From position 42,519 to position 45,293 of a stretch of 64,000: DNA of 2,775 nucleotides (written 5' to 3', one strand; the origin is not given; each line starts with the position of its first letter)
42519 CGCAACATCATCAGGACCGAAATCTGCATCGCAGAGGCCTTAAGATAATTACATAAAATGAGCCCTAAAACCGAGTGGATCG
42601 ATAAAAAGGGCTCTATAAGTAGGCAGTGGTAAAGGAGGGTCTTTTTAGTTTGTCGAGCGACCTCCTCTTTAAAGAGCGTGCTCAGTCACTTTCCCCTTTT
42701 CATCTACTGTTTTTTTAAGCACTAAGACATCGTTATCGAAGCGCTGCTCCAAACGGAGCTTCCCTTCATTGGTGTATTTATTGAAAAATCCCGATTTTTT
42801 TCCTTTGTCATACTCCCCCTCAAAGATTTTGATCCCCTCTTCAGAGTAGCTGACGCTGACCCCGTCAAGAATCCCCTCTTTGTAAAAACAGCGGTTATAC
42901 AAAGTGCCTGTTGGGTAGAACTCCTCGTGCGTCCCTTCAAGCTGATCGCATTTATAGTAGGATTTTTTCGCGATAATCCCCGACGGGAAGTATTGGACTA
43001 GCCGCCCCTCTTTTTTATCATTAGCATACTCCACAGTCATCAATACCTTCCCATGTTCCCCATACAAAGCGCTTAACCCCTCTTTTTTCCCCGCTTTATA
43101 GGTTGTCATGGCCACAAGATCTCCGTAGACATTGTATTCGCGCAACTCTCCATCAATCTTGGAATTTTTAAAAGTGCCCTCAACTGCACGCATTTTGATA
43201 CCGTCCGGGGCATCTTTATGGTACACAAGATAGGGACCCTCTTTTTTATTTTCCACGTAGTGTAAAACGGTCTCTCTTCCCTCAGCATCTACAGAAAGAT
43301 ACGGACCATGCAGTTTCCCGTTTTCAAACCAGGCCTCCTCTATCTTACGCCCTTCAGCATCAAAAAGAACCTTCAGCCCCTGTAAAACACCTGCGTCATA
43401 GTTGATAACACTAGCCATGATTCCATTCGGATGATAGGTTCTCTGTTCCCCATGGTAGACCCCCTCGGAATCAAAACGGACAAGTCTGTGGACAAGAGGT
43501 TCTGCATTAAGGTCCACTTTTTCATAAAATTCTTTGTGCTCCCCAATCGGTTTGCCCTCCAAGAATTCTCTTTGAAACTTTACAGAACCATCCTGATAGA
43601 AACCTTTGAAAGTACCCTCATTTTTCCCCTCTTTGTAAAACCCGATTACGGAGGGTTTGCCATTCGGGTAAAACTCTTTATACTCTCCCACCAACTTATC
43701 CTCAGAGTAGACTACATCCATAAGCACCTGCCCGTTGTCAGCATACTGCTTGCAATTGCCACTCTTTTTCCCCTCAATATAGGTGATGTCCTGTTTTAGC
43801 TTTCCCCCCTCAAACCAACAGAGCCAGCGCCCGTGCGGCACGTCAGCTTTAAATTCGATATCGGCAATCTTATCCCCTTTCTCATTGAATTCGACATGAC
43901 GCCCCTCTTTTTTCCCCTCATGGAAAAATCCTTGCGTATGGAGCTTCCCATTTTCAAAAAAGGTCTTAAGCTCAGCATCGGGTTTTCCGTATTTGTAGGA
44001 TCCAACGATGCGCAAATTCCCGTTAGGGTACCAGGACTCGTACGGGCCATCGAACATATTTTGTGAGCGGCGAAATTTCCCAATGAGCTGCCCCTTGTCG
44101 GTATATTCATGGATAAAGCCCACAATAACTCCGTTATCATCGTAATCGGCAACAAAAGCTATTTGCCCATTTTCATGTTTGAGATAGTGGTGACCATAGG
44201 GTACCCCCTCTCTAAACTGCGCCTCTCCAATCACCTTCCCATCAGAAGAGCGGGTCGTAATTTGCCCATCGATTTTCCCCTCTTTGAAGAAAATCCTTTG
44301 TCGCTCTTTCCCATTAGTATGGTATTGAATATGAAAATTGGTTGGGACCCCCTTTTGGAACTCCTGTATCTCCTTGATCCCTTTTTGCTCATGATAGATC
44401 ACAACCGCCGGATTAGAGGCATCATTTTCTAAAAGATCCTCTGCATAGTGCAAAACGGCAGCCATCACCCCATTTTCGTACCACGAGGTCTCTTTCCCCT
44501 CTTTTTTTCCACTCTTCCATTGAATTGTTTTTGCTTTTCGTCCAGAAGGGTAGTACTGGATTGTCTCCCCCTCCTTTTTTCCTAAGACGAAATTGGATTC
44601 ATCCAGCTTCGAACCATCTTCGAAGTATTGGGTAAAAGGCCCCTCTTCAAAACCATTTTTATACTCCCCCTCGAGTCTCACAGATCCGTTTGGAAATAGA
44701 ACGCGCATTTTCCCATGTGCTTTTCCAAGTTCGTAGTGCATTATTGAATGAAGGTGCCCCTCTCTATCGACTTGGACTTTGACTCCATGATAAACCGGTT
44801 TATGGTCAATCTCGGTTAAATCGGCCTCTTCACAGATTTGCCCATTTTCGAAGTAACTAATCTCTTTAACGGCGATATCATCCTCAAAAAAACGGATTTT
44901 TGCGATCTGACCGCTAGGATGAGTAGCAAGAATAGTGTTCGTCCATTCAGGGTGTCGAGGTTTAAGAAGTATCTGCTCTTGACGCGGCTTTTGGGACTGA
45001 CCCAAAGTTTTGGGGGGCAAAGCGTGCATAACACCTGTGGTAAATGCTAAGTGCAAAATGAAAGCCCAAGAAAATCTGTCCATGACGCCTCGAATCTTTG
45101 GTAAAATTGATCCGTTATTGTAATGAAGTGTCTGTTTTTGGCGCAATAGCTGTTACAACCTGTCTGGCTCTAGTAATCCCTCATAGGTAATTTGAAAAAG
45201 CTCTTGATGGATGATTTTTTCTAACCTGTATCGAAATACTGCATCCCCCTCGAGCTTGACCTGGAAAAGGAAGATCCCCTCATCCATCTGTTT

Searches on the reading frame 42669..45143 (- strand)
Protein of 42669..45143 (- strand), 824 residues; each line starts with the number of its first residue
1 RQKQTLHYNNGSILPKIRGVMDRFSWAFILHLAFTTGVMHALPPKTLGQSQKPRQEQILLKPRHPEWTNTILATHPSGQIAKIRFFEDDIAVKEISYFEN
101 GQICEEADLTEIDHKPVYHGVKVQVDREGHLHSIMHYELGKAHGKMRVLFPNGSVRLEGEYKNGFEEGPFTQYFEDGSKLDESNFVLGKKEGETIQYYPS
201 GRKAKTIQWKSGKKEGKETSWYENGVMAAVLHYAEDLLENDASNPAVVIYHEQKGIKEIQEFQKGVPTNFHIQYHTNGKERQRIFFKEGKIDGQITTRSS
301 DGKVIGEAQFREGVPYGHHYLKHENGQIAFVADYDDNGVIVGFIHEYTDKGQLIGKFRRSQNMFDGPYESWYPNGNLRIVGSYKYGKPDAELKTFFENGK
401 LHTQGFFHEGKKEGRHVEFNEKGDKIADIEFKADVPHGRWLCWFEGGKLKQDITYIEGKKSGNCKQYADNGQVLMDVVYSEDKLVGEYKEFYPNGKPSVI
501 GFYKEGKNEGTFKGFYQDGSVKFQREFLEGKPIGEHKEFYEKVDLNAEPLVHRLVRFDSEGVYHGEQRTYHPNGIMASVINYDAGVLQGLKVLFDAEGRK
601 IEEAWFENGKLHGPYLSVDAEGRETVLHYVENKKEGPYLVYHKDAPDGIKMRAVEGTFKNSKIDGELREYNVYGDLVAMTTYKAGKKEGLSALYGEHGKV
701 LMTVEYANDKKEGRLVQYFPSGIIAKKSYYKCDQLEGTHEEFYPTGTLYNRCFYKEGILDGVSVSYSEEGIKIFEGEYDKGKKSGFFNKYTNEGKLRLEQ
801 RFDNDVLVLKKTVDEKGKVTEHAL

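Call 36: search_protein_families(library=pfam, proteins=[window:42669-45143:-], max_evalue=0.001)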
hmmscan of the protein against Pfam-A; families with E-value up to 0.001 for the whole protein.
window:42669-45143:- (824 aa): 1 family
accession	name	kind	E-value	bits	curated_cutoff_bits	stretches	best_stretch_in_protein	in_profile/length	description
PF07661.19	MORN_2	-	2.4e-42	138.3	29.6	0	484-504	1-21/22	MORN repeat variant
